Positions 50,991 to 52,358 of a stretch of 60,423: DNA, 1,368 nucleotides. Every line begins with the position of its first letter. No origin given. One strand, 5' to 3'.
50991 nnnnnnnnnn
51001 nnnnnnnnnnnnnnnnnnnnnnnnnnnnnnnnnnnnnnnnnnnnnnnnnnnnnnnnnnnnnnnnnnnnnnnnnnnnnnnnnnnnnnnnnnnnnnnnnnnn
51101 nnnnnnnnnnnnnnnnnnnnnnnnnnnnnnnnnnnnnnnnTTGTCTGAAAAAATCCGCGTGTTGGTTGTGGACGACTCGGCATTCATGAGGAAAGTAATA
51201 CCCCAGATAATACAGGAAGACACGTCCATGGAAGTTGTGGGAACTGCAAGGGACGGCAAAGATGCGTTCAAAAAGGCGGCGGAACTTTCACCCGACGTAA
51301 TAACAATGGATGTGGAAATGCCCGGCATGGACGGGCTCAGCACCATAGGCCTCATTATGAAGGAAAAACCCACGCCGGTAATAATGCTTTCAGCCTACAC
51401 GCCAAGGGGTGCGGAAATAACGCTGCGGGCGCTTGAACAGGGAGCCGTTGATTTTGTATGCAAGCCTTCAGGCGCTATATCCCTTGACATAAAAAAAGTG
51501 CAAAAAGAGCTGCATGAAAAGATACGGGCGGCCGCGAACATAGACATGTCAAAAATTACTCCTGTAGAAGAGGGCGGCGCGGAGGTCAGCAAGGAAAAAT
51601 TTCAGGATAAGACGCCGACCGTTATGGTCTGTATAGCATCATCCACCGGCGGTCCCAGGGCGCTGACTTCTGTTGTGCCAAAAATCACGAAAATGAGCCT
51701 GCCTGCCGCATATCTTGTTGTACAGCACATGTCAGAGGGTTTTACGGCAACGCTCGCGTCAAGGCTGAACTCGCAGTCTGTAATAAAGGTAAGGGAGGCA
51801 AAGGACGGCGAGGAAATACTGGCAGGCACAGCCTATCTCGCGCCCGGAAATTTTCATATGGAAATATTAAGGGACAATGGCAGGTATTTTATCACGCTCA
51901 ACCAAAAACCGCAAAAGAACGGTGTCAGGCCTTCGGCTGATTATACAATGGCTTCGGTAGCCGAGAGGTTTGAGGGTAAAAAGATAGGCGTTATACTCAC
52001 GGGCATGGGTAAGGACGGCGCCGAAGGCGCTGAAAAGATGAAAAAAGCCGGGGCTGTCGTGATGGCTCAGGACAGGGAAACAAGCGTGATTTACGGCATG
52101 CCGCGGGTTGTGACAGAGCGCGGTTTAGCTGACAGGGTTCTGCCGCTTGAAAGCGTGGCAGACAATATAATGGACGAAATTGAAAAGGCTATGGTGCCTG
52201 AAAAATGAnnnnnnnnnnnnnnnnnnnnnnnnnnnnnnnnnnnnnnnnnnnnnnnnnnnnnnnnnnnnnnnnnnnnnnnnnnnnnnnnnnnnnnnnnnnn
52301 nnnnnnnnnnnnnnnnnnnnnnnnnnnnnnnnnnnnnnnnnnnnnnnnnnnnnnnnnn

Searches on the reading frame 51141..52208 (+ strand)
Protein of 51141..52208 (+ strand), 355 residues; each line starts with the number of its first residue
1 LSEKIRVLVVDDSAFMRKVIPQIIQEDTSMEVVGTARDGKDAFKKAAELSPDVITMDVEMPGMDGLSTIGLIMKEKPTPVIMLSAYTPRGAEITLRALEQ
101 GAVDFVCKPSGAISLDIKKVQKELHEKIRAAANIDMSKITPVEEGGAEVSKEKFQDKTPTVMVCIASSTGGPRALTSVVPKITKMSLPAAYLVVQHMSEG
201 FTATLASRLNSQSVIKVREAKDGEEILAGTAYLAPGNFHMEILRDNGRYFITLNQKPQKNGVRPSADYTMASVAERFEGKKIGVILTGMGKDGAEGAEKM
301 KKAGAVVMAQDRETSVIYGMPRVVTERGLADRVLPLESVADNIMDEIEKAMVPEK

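Call 6: search_protein_families(library=pfam, proteins=[window:51141-52208:+], max_evalue=0.001)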
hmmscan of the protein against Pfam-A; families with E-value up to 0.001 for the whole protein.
window:51141-52208:+ (355 aa): 2 families
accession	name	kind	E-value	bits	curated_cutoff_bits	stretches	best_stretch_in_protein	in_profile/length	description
PF01339.22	CheB_methylest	-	4e-62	209.4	24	1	163-343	1-174/174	CheB methylesterase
PF00072.30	Response_reg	-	6.2e-25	88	30.2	1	7-112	1-103/111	Response regulator receiver domain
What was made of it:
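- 50304..52208 (+): CheW2 (50304-50795), CheY2 (50752-51138) and CheB (51141-52208). Call 6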
